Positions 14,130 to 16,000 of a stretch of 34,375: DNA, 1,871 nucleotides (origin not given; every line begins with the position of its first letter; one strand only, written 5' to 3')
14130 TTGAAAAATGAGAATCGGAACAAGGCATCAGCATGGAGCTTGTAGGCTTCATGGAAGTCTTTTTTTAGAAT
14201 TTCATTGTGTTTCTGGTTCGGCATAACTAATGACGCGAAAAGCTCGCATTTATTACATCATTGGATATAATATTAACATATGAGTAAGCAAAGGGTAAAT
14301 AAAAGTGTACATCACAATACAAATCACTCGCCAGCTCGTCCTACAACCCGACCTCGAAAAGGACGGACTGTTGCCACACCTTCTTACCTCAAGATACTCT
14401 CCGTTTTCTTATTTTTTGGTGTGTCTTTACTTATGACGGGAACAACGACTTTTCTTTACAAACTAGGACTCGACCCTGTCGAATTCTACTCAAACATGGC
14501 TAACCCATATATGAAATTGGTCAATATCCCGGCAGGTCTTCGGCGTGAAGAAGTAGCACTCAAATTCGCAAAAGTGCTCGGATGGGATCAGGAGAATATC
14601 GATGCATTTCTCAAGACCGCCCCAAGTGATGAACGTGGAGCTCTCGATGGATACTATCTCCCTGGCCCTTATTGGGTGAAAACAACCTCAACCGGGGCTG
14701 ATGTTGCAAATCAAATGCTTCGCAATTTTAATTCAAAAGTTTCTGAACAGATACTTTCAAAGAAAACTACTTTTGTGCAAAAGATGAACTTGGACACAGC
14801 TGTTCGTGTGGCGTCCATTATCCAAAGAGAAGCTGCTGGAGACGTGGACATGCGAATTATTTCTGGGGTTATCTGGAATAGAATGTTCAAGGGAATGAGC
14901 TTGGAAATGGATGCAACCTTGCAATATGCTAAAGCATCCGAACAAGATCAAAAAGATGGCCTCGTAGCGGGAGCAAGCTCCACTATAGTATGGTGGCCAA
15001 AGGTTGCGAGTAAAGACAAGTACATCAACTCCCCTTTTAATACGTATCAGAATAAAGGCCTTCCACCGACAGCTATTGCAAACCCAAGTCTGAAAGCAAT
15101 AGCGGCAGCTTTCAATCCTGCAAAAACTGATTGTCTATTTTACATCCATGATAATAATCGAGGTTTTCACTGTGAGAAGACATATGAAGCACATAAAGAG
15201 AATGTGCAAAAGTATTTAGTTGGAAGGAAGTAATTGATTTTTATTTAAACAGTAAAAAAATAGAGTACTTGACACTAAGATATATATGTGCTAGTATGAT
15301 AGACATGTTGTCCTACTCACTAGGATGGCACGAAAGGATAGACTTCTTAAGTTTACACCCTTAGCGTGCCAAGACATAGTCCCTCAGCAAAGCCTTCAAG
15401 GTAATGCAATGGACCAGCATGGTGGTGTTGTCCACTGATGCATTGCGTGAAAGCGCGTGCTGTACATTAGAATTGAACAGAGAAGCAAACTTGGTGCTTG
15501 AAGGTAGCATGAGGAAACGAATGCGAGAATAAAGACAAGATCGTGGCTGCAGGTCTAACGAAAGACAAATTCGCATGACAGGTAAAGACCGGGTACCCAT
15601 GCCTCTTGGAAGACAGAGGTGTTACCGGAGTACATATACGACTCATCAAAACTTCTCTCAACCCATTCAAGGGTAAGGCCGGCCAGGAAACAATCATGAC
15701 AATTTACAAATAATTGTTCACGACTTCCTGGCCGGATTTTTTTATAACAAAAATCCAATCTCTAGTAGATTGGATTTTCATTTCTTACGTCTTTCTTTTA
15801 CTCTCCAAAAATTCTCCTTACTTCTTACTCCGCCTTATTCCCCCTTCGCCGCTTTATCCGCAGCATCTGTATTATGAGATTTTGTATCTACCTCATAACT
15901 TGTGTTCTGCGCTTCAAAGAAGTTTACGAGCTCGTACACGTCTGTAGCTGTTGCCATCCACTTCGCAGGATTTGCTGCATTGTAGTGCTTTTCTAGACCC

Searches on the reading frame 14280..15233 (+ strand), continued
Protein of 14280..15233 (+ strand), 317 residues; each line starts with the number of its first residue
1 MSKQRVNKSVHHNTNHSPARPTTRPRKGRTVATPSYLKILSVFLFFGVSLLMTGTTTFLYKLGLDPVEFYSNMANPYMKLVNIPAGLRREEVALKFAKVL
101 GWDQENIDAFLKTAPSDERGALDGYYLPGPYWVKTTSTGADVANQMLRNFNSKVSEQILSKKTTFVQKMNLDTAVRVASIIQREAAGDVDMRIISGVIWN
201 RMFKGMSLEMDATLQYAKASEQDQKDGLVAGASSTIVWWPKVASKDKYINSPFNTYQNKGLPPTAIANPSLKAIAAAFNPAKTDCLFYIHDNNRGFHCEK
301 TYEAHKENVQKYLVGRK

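Call 77: find_encoding_contigs(protein=P0022, flank=3000, max_places=2)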
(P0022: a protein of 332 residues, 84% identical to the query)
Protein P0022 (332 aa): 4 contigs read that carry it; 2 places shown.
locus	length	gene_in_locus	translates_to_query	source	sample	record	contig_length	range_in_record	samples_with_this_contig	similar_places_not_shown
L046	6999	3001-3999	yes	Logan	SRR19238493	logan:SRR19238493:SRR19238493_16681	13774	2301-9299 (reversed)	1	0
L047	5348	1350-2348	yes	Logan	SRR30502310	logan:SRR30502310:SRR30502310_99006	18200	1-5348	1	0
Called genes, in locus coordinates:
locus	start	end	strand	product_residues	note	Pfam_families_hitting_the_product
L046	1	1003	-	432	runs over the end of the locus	PF00479:G6PD_N, PF02781:G6PD_C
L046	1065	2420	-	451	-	PF18915:DUF5667 (weak)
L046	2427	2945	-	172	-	PF04542:Sigma70_r2, PF08281:Sigma70_r4_2, PF04545:Sigma70_r4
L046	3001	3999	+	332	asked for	PF02618:YceG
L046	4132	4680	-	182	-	-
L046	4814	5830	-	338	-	PF00268:Ribonuc_red_sm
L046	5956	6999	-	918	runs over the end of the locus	PF03477:ATP-cone, PF00317:Ribonuc_red_lgN, PF02867:Ribonuc_red_lgC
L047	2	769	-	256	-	?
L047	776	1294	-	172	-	PF04542:Sigma70_r2, PF08281:Sigma70_r4_2, PF04545:Sigma70_r4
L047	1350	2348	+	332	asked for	PF02618:YceG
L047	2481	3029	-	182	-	-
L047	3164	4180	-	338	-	PF00268:Ribonuc_red_sm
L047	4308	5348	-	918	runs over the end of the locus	PF03477:ATP-cone, PF00317:Ribonuc_red_lgN, PF02867:Ribonuc_red_lgC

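Call 78: find_encoding_contigs(protein=P0023, flank=3000, max_places=2)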
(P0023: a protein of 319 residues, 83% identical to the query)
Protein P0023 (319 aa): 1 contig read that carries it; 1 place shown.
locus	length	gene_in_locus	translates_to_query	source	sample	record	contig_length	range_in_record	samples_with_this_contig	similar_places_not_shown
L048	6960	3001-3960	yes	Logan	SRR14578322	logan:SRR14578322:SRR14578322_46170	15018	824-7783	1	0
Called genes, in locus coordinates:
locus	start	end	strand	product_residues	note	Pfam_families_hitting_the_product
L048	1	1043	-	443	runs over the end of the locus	PF00479:G6PD_N, PF02781:G6PD_C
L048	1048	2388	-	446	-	PF18915:DUF5667 (weak)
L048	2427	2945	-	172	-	PF04542:Sigma70_r2, PF08281:Sigma70_r4_2, PF04545:Sigma70_r4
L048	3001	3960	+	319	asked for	PF02618:YceG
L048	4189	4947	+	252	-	-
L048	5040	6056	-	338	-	PF00268:Ribonuc_red_sm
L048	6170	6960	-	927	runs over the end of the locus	PF03477:ATP-cone, PF00317:Ribonuc_red_lgN, PF02867:Ribonuc_red_lgC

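Call 79: find_encoding_contigs(protein=P0024, flank=3000, max_places=2)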
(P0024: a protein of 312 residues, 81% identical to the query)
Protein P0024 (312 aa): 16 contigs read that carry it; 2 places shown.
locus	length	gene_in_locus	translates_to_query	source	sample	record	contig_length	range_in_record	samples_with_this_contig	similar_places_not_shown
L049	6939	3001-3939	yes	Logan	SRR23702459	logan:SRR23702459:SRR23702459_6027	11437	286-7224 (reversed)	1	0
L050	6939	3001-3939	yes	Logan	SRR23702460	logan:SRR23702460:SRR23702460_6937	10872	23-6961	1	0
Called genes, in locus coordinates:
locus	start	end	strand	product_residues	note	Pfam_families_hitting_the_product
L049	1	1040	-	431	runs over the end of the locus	PF00479:G6PD_N, PF02781:G6PD_C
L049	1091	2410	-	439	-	PF18915:DUF5667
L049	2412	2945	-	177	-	PF04542:Sigma70_r2, PF08281:Sigma70_r4_2, PF04545:Sigma70_r4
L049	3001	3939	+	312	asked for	PF02618:YceG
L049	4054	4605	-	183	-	-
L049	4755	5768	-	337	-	PF00268:Ribonuc_red_sm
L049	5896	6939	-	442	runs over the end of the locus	?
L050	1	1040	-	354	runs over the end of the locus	?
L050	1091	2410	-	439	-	PF18915:DUF5667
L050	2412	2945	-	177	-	PF04542:Sigma70_r2, PF08281:Sigma70_r4_2, PF04545:Sigma70_r4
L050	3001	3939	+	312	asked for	PF02618:YceG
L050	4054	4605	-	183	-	-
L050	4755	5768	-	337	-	PF00268:Ribonuc_red_sm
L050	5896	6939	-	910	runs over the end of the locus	PF03477:ATP-cone, PF00317:Ribonuc_red_lgN, PF02867:Ribonuc_red_lgC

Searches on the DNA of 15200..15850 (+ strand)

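Call 4: search_rna_families(source=window, start=15200, end=15850, threshold=evalue, max_evalue=10, show_alignments=4)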
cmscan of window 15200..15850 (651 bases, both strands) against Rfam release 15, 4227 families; matches with E-value up to 10: 5.
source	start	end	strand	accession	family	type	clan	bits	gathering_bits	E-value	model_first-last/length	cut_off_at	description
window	15676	15780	+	RF02450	ncr1175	Gene; sRNA;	-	31.3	60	0.0012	1-110/110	no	Bacillus sRNA ncr1175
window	15743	15784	-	RF03353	MIR5291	Gene; miRNA;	-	18.7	54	2.2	1-65/65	no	MIR5291 microRNA precursor family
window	15736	15783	-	RF02433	SpF36_sRNA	Gene; sRNA;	-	18.6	48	10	1-51/51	no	Streptococcus sRNA SpF36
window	15681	15733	+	RF01191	SNORD121A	Gene; snRNA; snoRNA; CD-box;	-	16.7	44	4.4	1-82/82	no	Small nucleolar RNA SNORD121A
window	15231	15276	-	RF02060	STnc410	Gene; sRNA;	-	12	50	6.2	1-158/158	no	Enterobacterial sRNA STnc410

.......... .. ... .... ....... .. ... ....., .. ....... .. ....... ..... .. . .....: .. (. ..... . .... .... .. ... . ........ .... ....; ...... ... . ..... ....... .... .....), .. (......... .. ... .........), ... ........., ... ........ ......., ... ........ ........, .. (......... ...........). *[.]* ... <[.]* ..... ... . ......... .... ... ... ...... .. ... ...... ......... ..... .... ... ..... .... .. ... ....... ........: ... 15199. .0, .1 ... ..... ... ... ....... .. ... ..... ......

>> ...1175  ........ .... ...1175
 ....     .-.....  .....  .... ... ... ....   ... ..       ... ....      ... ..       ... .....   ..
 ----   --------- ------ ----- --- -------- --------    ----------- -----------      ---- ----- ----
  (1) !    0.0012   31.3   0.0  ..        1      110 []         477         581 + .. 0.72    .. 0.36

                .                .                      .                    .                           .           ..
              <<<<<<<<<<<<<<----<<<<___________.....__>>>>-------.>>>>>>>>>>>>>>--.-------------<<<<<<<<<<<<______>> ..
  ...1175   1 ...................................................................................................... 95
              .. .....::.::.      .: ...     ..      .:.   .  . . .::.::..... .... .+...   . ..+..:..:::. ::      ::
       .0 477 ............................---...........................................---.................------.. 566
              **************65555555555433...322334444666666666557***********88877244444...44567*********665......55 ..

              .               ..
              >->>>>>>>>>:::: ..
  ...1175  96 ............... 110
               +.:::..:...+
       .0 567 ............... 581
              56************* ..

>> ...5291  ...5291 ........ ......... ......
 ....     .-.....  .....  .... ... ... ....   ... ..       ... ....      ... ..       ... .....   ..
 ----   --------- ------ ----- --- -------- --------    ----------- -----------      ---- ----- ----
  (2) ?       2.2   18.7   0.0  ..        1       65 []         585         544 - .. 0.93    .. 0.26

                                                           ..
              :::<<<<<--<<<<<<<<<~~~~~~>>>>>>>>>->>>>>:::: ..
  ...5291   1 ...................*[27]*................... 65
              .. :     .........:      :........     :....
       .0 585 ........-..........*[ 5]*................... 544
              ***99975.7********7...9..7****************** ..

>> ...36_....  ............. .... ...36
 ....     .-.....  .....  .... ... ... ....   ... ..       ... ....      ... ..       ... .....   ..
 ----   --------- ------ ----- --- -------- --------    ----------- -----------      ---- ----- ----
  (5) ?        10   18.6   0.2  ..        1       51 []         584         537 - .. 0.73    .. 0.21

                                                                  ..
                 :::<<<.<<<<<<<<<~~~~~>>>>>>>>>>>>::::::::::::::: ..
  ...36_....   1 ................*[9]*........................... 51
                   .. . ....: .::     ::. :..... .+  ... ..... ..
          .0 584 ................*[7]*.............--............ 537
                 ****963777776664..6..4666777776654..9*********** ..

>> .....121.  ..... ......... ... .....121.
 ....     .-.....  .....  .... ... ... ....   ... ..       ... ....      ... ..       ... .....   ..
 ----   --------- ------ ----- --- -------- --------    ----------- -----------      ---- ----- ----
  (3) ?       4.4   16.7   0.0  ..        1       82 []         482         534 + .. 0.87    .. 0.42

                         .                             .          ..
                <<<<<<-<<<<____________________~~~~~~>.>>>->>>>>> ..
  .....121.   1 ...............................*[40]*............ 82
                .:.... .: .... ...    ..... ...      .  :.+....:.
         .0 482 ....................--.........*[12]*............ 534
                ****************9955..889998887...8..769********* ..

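Call 25: search_dna_similar(query=window:15260-15790:+, collection=phages, mode=distant, max_evalue=0.01)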
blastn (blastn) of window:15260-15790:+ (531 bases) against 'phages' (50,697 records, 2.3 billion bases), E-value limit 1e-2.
No match.

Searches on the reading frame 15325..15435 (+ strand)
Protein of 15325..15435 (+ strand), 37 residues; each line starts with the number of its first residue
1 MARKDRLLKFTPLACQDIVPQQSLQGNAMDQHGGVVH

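Call 69: search_protein_families(library=pfam, proteins=[window:15325-15435:+], max_evalue=10)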
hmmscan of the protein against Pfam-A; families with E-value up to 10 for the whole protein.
seq(37 aa): 0 families

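Call 70: search_protein_families(library=phrogs, proteins=[window:15325-15435:+], max_evalue=10)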
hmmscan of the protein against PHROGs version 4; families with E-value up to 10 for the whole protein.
seq(37 aa): 1 family
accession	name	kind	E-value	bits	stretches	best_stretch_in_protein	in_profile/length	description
phrog_1813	-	unknown function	0.21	12.5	1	1-27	48-74/91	-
